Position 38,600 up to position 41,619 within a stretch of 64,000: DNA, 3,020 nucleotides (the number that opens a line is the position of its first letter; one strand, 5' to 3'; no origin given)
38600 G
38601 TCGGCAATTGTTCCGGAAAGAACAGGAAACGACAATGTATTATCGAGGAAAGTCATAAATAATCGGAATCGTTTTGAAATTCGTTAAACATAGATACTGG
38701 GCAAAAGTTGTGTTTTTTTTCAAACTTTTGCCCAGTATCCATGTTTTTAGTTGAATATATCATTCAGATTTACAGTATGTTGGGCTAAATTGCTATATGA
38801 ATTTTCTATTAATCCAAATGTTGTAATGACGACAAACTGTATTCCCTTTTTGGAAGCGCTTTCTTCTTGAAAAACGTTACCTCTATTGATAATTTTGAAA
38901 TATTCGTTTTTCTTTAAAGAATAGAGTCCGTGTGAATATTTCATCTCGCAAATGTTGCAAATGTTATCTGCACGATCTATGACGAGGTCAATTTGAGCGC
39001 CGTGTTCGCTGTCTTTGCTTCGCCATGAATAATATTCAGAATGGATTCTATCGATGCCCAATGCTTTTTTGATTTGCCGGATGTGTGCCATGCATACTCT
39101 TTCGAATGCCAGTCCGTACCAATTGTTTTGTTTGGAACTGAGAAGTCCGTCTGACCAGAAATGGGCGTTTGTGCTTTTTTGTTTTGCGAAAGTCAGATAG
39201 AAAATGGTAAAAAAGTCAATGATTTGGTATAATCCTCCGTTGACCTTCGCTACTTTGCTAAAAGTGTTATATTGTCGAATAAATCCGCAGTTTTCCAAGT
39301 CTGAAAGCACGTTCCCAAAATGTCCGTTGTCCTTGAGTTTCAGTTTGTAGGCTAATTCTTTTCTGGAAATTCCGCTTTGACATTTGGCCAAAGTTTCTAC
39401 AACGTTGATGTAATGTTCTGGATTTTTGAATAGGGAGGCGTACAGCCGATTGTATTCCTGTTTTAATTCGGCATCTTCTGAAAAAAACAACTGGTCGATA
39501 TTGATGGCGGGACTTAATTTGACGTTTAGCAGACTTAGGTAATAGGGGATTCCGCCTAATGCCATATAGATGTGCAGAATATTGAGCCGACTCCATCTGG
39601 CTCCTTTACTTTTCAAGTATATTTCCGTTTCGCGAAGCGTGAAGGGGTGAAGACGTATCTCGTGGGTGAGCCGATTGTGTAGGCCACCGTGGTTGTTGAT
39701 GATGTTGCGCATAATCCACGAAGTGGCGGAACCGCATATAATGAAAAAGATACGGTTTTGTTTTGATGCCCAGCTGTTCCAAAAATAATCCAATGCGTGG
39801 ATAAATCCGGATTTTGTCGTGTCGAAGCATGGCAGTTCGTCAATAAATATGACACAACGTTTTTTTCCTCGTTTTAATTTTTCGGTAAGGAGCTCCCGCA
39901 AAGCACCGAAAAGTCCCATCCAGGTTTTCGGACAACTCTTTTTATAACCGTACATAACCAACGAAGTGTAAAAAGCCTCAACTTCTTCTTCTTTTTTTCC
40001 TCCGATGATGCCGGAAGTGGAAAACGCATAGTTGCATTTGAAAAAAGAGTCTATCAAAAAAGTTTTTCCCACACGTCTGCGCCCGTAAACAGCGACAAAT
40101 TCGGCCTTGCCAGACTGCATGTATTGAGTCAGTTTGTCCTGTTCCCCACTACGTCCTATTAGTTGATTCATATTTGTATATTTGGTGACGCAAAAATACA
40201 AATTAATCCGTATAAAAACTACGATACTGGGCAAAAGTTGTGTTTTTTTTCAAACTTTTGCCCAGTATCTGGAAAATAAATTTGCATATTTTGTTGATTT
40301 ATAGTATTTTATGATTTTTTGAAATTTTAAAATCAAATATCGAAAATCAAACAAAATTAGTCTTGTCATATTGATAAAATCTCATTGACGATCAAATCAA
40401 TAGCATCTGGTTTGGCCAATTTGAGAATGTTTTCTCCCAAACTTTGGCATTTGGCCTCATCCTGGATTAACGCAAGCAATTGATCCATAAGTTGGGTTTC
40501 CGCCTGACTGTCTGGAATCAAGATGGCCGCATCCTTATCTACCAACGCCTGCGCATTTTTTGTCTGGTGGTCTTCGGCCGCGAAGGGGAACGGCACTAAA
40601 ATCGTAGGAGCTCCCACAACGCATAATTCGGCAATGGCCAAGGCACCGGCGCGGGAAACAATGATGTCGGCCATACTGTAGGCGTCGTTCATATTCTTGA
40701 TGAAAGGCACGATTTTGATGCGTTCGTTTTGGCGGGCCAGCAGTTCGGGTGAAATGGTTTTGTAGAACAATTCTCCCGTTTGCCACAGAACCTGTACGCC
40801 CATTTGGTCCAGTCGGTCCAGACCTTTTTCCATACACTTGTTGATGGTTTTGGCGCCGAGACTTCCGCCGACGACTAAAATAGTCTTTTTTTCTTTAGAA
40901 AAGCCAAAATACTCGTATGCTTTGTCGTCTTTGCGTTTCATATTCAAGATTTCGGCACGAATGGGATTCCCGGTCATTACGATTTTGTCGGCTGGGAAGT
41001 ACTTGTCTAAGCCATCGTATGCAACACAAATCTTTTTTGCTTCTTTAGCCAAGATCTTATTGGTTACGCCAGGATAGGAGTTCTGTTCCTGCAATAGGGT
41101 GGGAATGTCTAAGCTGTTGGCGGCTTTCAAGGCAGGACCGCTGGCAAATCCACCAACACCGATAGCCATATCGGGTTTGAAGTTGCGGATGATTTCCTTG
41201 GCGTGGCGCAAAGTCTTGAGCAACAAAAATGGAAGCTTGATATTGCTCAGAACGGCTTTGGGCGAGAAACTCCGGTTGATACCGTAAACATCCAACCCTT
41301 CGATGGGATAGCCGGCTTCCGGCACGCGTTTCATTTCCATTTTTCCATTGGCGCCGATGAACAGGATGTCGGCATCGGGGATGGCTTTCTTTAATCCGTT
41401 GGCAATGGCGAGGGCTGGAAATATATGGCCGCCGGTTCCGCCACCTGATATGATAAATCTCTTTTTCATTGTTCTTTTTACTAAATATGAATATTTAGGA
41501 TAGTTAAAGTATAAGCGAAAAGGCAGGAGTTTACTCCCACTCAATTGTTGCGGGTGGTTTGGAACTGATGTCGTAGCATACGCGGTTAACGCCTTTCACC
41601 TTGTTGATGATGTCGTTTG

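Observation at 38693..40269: Promoter-bearing orphan ATPase gene bracketed by two perfect 47-bp hairpin copies: looks like a cassette inserted into a terminator hairpin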

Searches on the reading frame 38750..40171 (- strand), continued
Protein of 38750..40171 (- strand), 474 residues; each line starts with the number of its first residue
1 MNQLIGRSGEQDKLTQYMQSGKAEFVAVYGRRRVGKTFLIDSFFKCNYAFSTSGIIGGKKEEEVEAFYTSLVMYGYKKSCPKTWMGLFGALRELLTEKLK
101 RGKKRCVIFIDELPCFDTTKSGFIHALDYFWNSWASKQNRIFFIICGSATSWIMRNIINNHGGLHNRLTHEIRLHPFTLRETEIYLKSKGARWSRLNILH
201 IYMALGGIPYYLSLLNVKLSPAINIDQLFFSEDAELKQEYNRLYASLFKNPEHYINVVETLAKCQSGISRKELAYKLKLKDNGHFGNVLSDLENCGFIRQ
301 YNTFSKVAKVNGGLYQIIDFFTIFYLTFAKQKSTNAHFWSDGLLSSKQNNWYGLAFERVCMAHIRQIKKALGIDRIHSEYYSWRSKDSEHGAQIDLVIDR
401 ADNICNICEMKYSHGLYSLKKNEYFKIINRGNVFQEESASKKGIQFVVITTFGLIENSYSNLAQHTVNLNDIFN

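Call 82: search_dna_similar(query=window:38750-40171:-, collection=phages, mode=protein, max_evalue=1e-20, max_rows=10)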
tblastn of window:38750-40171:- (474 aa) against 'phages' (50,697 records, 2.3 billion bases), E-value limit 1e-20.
Records with a match: 3; places in all: 3; records where one place covers at least 80% of the query: 3.
Best place of each record, by identity: <60% 3.
By first word of the organism name: Bacteriophage 2; Wolbachia 1.
By host as written in the record: - 2; Wolbachia sp. wRi_AMD 1.
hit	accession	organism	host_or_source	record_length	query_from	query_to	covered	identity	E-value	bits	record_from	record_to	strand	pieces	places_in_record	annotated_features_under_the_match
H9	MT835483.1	Bacteriophage sp.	human fecal samples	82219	1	474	100%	38.8%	9e-99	331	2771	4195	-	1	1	record has no annotation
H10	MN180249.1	Wolbachia phage WO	Wolbachia sp. wRi_AMD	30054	4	473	99%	38.0%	2e-93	315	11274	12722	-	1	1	hypothetical protein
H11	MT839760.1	Bacteriophage sp.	human fecal samples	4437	4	474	99%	36.3%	4e-81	279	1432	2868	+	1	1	record has no annotation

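Call 83: get_annotated_region(hit=H2, flank=1500)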
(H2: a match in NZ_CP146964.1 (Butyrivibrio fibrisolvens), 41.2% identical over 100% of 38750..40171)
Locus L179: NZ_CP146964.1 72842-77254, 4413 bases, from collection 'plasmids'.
description: Butyrivibrio fibrisolvens strain D1 plasmid pNP243, complete sequence
organism: Butyrivibrio fibrisolvens (NCBI taxid 831)
taxonomy: Bacteria; Bacillota; Clostridia; Lachnospirales; Lachnospiraceae; Butyrivibrio; Butyrivibrio fibrisolvens
host: -; source: Bovinae,Bovine rumen; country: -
typing (MOB-suite, as given by PLSDB): non-mobilizable
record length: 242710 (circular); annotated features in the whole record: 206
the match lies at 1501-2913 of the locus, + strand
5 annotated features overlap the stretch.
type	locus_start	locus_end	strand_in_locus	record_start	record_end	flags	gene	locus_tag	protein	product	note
CDS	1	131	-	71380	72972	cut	-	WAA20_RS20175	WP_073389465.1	FGGY-family carbohydrate kinase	GO:0016310 - phosphorylation [Evidence IEA]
CDS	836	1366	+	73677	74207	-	-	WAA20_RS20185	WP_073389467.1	GNAT family N-acetyltransferase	-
CDS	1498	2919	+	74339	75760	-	-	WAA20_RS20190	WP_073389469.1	ATP-binding protein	-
CDS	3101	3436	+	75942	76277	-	-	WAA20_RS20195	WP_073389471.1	metal-sensing transcriptional repressor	GO:0006355 - regulation of DNA-templated transcription [Evidence IEA]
CDS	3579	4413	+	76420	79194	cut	-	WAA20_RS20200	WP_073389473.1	heavy metal translocating P-type ATPase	GO:0006812 - monoatomic cation transport [Evidence IEA]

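Call 84: get_annotated_region(hit=H4, flank=1500)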
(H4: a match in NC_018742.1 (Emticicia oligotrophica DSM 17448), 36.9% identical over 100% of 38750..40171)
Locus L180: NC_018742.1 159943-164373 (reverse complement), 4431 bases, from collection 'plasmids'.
description: Emticicia oligotrophica DSM 17448 plasmid pEMTOL01, complete sequence
organism: Emticicia oligotrophica DSM 17448 (NCBI taxid 929562)
taxonomy: Bacteria; Bacteroidota; Cytophagia; Cytophagales; Leadbetterellaceae; Emticicia; Emticicia oligotrophica; Emticicia oligotrophica DSM 17448
host: -; source: warm spring water; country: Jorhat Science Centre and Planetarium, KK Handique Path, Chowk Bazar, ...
typing (MOB-suite, as given by PLSDB): conjugative; replicon rep_cluster_2448; relaxase MOBP; mating-pair formation MPF_T
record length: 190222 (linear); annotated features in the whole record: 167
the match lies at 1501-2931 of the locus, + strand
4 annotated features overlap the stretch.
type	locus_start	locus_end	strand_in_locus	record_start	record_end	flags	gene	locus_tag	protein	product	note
CDS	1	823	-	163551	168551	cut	-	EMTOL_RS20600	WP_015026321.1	helicase-related protein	-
CDS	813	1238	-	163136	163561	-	-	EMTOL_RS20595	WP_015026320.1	DUF1896 family protein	-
CDS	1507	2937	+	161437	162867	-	-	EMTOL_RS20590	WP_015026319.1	ATP-binding protein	-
CDS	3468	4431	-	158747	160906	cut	-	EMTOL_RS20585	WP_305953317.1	LruC domain-containing protein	-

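Call 85: get_annotated_region(hit=H10, flank=1500)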
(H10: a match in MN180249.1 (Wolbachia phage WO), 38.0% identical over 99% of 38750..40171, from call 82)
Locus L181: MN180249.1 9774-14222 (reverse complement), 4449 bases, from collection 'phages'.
description: UNVERIFIED: Wolbachia phage WO isolate Seq2WORi_AMD2 genomic sequence.
organism: Wolbachia phage WO (NCBI taxid 112596)
taxonomy: Viruses; Duplodnaviria; Heunggongvirae; Uroviricota; Caudoviricetes
host: Wolbachia sp. wRi_AMD; source: Drosophila ananassae; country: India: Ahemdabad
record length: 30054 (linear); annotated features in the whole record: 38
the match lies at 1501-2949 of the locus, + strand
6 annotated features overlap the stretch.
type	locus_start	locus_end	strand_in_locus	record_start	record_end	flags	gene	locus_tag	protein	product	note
CDS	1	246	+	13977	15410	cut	-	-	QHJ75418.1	portal protein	-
CDS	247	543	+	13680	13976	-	-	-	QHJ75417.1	head-tail preconnector protein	head-tail preconnector protein GP5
CDS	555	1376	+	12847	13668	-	-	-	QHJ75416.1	head-tail preconnector protein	head-tail preconnector protein GP5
CDS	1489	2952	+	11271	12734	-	-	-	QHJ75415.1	hypothetical protein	archaeal ATPase, fused to C-terminal DUF234 domain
CDS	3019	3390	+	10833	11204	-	-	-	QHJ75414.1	hypothetical protein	-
CDS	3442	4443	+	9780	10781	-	-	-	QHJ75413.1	hypothetical protein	elements of external origin; phage-related functions and prophages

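Call 86: get_annotated_region(hit=H1, flank=1500)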
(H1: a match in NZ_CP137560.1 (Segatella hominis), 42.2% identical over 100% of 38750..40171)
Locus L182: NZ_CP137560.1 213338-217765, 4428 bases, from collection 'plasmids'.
description: Segatella hominis strain HDD12 plasmid unnamed, complete sequence
organism: Segatella hominis (NCBI taxid 2518605)
taxonomy: Bacteria; Bacteroidota; Bacteroidia; Bacteroidales; Prevotellaceae; Segatella; Segatella hominis
host: -; source: Homo sapiens; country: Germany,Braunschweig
typing (MOB-suite, as given by PLSDB): non-mobilizable
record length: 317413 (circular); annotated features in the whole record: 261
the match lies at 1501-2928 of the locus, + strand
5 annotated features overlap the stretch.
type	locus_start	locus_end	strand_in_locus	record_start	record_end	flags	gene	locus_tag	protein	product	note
CDS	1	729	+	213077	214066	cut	-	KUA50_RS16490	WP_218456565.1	TerC family protein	-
CDS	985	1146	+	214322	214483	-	-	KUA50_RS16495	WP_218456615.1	hypothetical protein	-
CDS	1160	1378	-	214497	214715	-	-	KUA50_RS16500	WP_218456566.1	hypothetical protein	-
CDS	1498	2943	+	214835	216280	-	-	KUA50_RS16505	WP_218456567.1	ATP-binding protein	-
CDS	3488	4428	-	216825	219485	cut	-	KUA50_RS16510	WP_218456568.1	C10 family peptidase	GO:0006508 - proteolysis [Evidence IEA]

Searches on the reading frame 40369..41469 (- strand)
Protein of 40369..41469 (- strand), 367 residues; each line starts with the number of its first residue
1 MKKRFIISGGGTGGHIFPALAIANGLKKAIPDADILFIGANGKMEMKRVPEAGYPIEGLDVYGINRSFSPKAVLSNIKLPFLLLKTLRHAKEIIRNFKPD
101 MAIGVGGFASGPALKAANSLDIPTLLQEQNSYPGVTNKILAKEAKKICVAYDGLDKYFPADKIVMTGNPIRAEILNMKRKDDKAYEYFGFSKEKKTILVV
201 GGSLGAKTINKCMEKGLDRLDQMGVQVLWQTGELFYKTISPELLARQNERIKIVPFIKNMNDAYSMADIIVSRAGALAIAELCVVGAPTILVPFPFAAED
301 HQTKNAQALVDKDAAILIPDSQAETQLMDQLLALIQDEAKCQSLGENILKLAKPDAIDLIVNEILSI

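Call 8: search_protein_families(library=pfam, proteins=[window:40369-41469:-])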
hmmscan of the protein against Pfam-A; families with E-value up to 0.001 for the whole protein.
window:40369-41469:- (367 aa): 2 families
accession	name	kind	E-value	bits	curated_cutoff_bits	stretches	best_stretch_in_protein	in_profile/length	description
PF04101.22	Glyco_tran_28_C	-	3.6e-39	134.9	22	1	196-358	1-164/166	Glycosyltransferase family 28 C-terminal domain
PF03033.26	Glyco_transf_28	-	1e-32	113.6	26.2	1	5-148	1-138/139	Glycosyltransferase family 28 N-terminal domain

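Call 12: find_encoding_contigs(protein=window:40369-41469:-, flank=6000, max_places=10)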
Protein window:40369-41469:- (367 aa): no gene with exactly this product is on record in the collection.
